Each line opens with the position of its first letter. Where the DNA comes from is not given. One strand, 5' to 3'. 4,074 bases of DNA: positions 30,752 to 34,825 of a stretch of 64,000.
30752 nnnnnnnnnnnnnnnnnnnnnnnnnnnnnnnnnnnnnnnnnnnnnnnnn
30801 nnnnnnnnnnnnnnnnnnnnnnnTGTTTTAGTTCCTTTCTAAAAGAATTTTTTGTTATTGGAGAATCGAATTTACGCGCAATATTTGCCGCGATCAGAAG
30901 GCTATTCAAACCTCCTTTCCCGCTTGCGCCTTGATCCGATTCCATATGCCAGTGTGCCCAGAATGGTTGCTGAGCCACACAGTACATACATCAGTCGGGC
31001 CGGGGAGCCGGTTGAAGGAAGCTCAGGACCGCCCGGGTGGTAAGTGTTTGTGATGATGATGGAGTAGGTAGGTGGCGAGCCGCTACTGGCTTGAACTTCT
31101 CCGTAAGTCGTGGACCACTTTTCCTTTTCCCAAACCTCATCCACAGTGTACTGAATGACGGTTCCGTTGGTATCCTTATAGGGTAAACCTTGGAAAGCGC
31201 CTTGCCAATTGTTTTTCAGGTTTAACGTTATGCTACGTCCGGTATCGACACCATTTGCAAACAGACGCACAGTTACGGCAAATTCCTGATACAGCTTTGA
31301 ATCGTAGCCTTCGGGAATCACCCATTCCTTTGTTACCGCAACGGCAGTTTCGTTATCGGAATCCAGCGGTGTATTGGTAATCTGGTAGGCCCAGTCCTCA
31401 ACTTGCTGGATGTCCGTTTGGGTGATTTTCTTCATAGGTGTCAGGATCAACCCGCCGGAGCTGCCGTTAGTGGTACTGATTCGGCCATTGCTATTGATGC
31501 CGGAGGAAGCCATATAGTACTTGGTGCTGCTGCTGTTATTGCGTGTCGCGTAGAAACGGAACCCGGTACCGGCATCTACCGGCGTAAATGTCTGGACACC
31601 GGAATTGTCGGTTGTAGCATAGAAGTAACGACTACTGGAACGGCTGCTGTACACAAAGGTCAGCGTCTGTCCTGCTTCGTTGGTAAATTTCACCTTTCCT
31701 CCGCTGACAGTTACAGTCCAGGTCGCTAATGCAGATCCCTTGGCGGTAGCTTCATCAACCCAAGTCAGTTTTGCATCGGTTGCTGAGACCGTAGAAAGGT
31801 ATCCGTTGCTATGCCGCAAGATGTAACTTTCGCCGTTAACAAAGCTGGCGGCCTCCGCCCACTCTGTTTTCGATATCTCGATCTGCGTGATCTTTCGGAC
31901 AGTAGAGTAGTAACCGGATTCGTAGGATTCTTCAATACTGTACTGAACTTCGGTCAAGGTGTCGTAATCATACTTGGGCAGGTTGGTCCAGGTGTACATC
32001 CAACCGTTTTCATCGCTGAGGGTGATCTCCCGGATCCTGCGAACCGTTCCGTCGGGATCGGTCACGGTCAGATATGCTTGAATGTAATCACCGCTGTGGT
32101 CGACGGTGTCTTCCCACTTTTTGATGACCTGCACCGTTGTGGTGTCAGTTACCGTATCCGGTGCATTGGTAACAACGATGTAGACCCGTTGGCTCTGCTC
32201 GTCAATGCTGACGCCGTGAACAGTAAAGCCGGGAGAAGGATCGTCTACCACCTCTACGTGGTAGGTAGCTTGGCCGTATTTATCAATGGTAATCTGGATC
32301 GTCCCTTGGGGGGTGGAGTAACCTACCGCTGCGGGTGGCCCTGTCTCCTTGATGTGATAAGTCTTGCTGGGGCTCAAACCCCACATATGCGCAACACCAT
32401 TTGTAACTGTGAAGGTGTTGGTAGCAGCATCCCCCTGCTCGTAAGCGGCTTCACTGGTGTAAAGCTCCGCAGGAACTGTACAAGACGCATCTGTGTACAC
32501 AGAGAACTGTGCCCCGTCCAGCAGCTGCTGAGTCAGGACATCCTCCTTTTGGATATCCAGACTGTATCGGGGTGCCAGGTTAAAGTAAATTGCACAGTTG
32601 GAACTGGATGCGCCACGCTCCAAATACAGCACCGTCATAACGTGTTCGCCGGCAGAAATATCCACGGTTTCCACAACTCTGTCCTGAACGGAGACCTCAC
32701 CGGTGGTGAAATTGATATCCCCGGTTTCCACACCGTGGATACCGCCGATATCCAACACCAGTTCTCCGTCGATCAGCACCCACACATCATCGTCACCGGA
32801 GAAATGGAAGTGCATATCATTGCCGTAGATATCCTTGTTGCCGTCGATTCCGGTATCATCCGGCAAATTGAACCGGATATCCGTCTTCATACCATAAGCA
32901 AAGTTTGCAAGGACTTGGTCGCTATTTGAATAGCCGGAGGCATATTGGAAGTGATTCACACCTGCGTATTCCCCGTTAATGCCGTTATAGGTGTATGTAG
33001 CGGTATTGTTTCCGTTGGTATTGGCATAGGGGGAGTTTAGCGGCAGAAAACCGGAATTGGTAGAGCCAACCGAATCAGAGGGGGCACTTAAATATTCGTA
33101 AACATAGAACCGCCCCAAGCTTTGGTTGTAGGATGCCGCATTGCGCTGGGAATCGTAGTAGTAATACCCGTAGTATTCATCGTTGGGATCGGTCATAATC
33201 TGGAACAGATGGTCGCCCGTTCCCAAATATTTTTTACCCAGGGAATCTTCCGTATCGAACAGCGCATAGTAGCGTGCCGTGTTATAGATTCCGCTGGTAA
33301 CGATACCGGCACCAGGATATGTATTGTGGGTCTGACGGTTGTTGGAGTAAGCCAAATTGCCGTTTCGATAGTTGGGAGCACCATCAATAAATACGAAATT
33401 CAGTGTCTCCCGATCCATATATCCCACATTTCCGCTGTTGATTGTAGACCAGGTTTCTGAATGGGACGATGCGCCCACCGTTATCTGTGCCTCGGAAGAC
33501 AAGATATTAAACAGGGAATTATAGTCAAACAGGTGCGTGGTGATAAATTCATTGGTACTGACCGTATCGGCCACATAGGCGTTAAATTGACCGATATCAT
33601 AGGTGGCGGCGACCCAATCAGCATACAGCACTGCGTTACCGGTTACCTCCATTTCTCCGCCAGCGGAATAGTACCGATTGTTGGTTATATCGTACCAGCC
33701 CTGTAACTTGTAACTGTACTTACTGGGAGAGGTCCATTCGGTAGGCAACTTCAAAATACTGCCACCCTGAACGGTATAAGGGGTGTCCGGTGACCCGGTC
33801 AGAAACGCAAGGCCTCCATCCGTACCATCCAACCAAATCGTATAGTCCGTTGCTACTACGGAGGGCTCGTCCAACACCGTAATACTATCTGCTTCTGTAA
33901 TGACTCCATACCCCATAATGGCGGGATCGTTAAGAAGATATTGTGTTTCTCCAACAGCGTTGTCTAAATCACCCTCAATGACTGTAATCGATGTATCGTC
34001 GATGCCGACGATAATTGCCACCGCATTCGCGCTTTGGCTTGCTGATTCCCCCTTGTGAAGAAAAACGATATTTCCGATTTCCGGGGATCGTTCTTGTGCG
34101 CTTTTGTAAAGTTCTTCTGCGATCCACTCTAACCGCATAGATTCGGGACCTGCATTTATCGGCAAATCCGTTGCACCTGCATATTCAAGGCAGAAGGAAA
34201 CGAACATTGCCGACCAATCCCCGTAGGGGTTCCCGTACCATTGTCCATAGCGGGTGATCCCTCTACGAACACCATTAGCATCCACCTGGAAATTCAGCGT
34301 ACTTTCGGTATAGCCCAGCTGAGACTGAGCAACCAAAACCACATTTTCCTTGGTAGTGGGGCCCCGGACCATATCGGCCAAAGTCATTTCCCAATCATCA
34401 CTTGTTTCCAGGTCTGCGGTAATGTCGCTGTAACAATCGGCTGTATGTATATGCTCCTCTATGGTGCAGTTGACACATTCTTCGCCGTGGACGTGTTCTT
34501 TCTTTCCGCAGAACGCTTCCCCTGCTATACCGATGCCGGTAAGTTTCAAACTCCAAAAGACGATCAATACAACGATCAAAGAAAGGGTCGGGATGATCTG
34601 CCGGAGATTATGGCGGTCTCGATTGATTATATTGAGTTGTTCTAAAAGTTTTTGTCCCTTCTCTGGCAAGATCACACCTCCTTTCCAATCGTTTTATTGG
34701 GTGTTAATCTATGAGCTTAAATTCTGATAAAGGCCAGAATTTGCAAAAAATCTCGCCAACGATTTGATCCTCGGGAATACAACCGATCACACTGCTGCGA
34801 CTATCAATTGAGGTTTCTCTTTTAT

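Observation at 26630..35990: AT-richer ~9.3-kb island encoding a seven-gene sortase-dependent pilus operon with unusual accessory components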

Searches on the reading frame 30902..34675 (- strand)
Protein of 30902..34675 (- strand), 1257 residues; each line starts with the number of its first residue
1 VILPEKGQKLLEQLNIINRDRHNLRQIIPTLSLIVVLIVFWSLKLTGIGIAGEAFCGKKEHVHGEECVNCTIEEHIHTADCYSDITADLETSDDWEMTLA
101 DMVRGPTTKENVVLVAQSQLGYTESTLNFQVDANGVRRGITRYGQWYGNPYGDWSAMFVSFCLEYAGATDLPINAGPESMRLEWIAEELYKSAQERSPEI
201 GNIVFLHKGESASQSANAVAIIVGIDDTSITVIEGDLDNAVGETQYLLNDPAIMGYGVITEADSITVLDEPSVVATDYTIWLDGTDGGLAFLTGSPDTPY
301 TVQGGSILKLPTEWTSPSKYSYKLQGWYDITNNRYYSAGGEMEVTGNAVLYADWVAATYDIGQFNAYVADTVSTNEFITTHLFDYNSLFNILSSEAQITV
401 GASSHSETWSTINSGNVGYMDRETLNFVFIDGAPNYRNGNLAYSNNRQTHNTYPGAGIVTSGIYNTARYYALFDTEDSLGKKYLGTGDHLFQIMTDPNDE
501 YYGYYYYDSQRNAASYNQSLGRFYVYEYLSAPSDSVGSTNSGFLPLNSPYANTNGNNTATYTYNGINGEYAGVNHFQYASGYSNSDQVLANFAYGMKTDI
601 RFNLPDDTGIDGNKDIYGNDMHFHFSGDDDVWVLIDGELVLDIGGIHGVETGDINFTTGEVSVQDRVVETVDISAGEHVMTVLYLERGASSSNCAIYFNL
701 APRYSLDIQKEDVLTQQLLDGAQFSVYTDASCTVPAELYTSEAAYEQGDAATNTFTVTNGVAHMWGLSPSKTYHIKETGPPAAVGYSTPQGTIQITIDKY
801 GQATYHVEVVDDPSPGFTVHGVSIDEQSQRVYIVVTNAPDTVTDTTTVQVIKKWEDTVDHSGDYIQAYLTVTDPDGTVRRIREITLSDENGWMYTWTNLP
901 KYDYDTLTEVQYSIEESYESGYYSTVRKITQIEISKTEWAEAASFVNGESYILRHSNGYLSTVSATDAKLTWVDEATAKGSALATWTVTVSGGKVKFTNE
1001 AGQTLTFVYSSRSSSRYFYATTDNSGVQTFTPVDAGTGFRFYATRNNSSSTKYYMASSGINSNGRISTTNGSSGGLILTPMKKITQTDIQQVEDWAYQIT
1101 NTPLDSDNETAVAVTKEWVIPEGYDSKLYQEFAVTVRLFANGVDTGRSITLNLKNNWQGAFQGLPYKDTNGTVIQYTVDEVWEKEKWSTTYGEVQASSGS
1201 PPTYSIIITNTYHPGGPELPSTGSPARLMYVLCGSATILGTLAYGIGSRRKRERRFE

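Call 5: search_protein_families(library=pfam, proteins=[window:30902-34675:-], max_evalue=0.01)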
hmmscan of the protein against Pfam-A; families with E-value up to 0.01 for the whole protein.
window:30902-34675:- (1257 aa): 2 families
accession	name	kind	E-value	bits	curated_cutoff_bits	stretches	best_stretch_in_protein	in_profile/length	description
PF05738.19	Cna_B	-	1.5e-18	67.4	22.3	2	1112-1210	1-86/87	Cna protein B-type domain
PF17802.7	SpaA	-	5.5e-07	30.1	23.1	1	705-804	2-83/91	Prealbumin-like fold domain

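Call 6: search_protein_families(library=ncbifam, proteins=[window:30902-34675:-], max_evalue=0.01)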
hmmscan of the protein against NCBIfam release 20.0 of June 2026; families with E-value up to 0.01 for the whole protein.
window:30902-34675:- (1257 aa): 2 families
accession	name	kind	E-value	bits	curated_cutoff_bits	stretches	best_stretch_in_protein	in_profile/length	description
TIGR02148.1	Fibro_Slime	domain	7.3e-12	45.6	45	1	617-697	16-85/90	fibro-slime domain-containing protein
TIGR02594.1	TIGR02594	subfamily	0.0046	17.3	70.55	0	146-246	33-122/132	TIGR02594 family protein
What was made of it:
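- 33872..34414 (-): Tip residues 88-268: degenerate CHAP-like domain (WSAMF in place of WCAMF, AVAII in place of HVGIV). TIGR02594 E = 0.0046 (call 6).
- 32585..32827 (-): Tip residues 617-697: fibro-slime / PA14-like carbohydrate-binding domain. TIGR02148 scores 45.6 bits against a cut-off of 45 (call 6).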

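Call 36: search_solved_structures(query=window:30902-34675:-, max_evalue=0.1, show_alignments=2)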
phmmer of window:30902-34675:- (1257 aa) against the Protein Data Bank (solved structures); distinct sequences matched with E-value up to 0.1: 1.
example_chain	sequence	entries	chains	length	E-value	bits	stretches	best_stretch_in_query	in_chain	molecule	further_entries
1d2o_A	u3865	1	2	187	1.1e-07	33.2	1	1093-1191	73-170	COLLAGEN ADHESIN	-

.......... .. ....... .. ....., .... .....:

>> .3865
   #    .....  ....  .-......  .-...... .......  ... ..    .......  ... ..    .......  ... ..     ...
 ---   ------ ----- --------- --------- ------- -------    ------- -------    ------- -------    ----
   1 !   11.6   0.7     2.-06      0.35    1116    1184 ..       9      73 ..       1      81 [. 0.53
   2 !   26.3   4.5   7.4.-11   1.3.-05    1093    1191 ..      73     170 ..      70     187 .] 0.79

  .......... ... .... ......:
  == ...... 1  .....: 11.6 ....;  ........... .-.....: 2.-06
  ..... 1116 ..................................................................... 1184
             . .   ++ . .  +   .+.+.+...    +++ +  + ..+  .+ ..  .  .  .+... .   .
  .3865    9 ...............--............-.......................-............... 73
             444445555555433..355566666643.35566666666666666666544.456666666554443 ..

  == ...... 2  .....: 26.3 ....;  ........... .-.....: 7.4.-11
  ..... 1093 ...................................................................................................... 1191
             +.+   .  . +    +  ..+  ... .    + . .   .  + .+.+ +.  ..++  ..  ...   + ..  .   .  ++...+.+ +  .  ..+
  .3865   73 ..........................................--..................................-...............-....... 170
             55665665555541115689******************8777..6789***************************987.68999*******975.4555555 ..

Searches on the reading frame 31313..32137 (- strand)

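Call 37: search_protein_families(library=pfam, proteins=[window:31313-32137:-], max_evalue=1)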
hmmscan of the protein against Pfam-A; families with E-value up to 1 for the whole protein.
seq(275 aa): 4 families
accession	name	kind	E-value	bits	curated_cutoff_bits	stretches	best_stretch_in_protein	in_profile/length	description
PF05738.19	Cna_B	-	1.1e-09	39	22.3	1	2-82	1-78/87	Cna protein B-type domain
PF21846.1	DUF6905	-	0.042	14.7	27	1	96-150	33-83/106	Domain of unknown function (DUF6905)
PF24025.1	Ig_DR_A0283-like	-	0.052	14.3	27.1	1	148-191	10-57/102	DR_A0283-like, Ig-like domain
PF04967.18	HTH_10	-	0.1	12.9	23.1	1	61-90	1-31/53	HTH DNA binding domain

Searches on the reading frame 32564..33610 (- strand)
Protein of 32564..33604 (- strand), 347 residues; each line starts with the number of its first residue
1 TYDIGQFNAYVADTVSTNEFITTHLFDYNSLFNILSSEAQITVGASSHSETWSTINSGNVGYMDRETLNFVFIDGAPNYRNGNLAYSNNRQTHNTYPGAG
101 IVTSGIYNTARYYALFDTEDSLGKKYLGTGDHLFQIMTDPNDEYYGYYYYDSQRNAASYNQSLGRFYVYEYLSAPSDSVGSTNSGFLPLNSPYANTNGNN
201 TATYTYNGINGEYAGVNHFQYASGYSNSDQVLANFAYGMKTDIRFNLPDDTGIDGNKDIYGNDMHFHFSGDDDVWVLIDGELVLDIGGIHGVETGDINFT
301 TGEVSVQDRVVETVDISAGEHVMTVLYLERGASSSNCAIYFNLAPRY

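Call 74: find_homologous_proteins(query=window:32564-33604:-, max_evalue=0.001)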
Query seq(347 aa) (347 aa): 65 proteins with E <= 0.001 among 1614 candidates.
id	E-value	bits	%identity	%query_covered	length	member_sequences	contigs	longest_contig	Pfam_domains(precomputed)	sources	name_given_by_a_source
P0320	6.3e-99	350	55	90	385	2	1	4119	-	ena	-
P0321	1.4e-81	293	51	85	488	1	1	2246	-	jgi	jgi:fibro-slime domain-containing protein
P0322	2.2e-78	282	49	85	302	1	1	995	-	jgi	jgi:fibro-slime domain-containing protein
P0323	1.3e-76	276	68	53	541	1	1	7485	-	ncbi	-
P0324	1.1e-68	251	56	65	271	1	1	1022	-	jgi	jgi:fibro-slime domain-containing protein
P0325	3.1e-59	219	44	88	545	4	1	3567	-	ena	-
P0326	4.3e-59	219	40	97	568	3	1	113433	PF17802.8,PF05887.17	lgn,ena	-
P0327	1.9e-56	210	54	59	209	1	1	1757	-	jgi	-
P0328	7.8e-54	202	56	53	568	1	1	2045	-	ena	-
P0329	1.0e-52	198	57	47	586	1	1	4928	PF17802.8,PF05738.20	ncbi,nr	ncbi:MAG: Cna B-type domain-containing protein, partial [Oscillospiraceae bacterium]|nr:Cna B-type d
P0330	8.6e-52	195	55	54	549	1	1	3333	PF09479.17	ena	-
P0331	5.3e-51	192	44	77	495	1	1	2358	PF17802.8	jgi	-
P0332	2.8e-48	183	40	97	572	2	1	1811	PF17802.8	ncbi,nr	ncbi:MAG: fibro-slime domain-containing protein, partial [Clostridia bacterium]|nr:fibro-slime domai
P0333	1.4e-44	171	45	67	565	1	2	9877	PF19407.6,PF07691.18,PF24547.2,PF17802.8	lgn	-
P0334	1.4e-44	171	35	97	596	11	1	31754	PF17802.8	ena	-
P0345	6.2e-18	84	34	66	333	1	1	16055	PF07691.18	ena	-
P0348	8.8e-15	73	43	32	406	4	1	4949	PF07691.18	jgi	jgi:fibro-slime domain-containing protein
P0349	1.9e-13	69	33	57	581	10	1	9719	PF07691.18,PF17802.8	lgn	-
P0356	4.2e-11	61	32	57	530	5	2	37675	PF07691.18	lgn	-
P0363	2.2e-9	55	30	68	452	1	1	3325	PF07691.18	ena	-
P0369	3.3e-7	48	36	33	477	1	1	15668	PF07691.18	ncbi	-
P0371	1.2e-6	46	33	45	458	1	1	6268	PF07691.18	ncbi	ncbi:MAG: fibro-slime domain-containing protein, partial [Chitinispirillia bacterium]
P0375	8.1e-6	44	45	21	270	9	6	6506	PF07691.18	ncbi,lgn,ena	-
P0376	3.7e-5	42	42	25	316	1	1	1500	PF07691.18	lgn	-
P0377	5.2e-5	41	39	22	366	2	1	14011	PF07691.18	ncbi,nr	ncbi:MAG: fibro-slime domain-containing protein [Nannocystis sp.]|nr:fibro-slime domain-containing p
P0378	6.5e-5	41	39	24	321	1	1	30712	PF07691.18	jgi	jgi:fibro-slime domain-containing protein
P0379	1.9e-4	39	41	21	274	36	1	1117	PF07691.18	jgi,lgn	jgi:fibro-slime domain-containing protein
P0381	3.6e-4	38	69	10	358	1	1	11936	PF07691.18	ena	-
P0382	5.0e-4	38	36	22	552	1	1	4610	PF07691.18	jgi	jgi:fibro-slime domain-containing protein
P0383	8.4e-4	37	33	23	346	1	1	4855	PF07691.18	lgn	-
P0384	9.3e-4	37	38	22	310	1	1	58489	PF07691.18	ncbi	-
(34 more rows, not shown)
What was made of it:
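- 32585..32827 (-): Homologues carry PF07691 (call 74).
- On PA14 / fibro-slime carbohydrate-binding domain, applied to tip residues about 617-697: Many homologues carry PF07691 (call 74).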

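Call 81: predict_structure(alignment_id=A5)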
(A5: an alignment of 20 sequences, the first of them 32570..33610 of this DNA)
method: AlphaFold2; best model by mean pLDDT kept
length: 347 residues; sequences in the alignment: 20
mean_pLDDT: 71.2   pTM: 0.77
mean pLDDT of the five models: 71.2, 69.0, 67.2, 66.0, 65.7
residues with pLDDT >= 90: 95; 70-90: 88; 50-70: 92; < 50: 72
segments of 3 or more residues with pLDDT < 50: 42-64, 77-100, 174-187, 225-228, 230-234
pLDDT, mean of each block of 10 residues (from residue 1): 60 68 91 66 46 42 53 55 37 41 63 85 88 89 91 81 85 46 47 58 57 56 51 62 95 86 93 90 88 84 93 91 96 73 91
secondary structure, 60 per line:
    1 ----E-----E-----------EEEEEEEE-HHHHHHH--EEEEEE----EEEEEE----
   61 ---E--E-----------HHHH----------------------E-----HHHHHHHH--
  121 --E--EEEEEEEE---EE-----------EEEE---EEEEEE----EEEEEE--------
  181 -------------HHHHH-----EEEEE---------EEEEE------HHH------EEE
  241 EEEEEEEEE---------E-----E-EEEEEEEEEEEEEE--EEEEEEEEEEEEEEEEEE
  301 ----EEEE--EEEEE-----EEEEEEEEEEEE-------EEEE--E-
elements in order: E23-30 H32-38 E41-46 E51-56 H79-82 H111-118 E126-133 E150-153 E157-162 E167-172 H194-198 E204-208 E218-222 E238-249 E267-280 E283-300 E305-308 E311-315 E321-332 E340-343

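Call 83: fold_search(model_id=the predicted structure, library=pdb)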
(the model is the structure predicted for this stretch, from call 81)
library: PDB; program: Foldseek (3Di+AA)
matches with E <= 10: 1209; with E <= 0.001: 3
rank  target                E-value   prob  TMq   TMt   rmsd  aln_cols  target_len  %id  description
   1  6xa5_A                5.8e-04  1.00  0.18  0.32   4.0       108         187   11  Trehalose-bound structure of Marinomonas primoryensis PA14 carbohydrate-binding domain (released 2021-06-02)
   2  6x8a_A                6.5e-04  1.00  0.20  0.35   4.4       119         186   13  Sucrose-bound structure of Marinomonas primoryensis PA14 carbohydrate-binding domain (released 2021-06-02)
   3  6x8d                  7.3e-04  1.00  0.18  0.33   4.0       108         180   11  Arabinose-bound structure of Marinomonas primoryensis PA14 carbohydrate-binding domain (released 2021-06-02)
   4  6x7x                  1.0e-03  1.00  0.19  0.33   8.0       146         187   13  mannose-bound structure of Marinomonas primoryensis PA14 carbohydrate-binding domain (released 2021-06-02)
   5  7kmp                  1.1e-03  0.98  0.16  0.07  14.2       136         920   11  Crystal structure of the GH31 alpha-xylosidase (Xac1773) from Xanthomonas citri (released 2021-05-26)
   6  6x7j                  1.2e-03  1.00  0.19  0.34   4.7       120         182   12  fucose-bound structure of Marinomonas primoryensis PA14 carbohydrate-binding domain (released 2021-06-02)
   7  7knc                  1.2e-03  0.96  0.15  0.06  14.1       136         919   11  Crystal structure of the GH31 alpha-xylosidase (Xac1773) from Xanthomonas citri (released 2021-05-26)
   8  5j6y                  1.3e-03  1.00  0.20  0.34   4.4       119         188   13  Crystal structure of PA14 domain of MpAFP Antifreeze protein (released 2017-06-07)
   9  8j3y_A                1.3e-03  0.99  0.16  0.14  10.9       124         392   14  Crystal structure of CBM6E E168Q in complex with oligosaccharides (released 2024-04-24)
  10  6x7z                  1.4e-03  1.00  0.19  0.34   8.0       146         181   13  Inositol-bound structure of Marinomonas primoryensis PA14 carbohydrate-binding domain (released 2021-06-02)
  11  3ac0_B                1.4e-03  0.85  0.16  0.08  11.6       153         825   11  Crystal structure of Beta-glucosidase from Kluyveromyces marxianus in complex with glucose (released 2010-08-11)
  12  8iqe_A                1.5e-03  0.75  0.14  0.10  10.5       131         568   13  Crystal structure of tetrameric K2-2 TSP (released 2024-02-21)
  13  6xac                  1.7e-03  1.00  0.19  0.34   4.7       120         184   12  Galactose-bound structure of Marinomonas primoryensis PA14 carbohydrate-binding domain (released 2021-06-02)
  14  6m8m                  1.8e-03  1.00  0.19  0.34   3.4       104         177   15  PA14 sugar-binding domain from RTX adhesin (released 2019-09-04)
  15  8iqe_B                2.0e-03  0.69  0.14  0.10  10.5       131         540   13  Crystal structure of tetrameric K2-2 TSP (released 2024-02-21)
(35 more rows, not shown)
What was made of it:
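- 32585..32827 (-): For the AF2 model, the top Foldseek hits are PA14 sugar-binding domains, E about 6e-4 (calls 81, 83).
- On PA14 / fibro-slime carbohydrate-binding domain, applied to tip residues about 617-697: The top Foldseek hits are PA14 sugar-binding domains, E about 6e-4, with low TM-scores (call 83).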

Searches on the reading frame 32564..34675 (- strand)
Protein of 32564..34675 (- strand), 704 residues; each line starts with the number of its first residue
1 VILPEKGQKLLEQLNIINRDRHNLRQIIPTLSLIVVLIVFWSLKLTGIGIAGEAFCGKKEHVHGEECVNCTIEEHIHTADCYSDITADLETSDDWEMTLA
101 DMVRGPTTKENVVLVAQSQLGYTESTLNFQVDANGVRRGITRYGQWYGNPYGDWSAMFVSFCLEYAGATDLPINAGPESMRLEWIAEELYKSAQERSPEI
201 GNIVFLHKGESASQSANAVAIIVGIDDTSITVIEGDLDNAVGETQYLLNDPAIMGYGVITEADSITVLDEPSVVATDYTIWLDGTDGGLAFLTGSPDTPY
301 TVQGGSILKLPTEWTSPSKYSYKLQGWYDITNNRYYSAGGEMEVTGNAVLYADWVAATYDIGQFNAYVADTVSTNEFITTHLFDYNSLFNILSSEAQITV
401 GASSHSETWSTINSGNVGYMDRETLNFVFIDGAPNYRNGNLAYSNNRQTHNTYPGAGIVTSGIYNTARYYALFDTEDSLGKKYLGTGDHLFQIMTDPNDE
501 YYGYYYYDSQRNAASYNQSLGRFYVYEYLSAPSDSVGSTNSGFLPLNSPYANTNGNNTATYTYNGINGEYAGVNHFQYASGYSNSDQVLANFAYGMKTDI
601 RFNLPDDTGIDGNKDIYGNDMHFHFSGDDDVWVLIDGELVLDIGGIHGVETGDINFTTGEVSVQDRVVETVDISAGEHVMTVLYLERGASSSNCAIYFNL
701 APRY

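Call 37: search_protein_families(library=pfam, proteins=[window:32564-34675:-], max_evalue=1)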
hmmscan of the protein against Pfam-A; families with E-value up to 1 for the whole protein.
seq(704 aa): 2 families
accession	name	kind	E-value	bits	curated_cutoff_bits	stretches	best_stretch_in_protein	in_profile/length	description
PF09479.16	Flg_new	-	0.00081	19.9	27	1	299-352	13-64/65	Listeria-Bacteroides repeat domain (List_Bact_rpt)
PF07691.17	PA14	-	0.013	15.8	24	1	623-693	64-127/147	PA14 domain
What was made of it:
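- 32585..32827 (-): Pfam PA14 E = 0.013 (call 37).
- On PA14 / fibro-slime carbohydrate-binding domain, applied to tip residues about 617-697: Pfam PA14 is below its cut-off, 15.8 against 24 (call 37).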
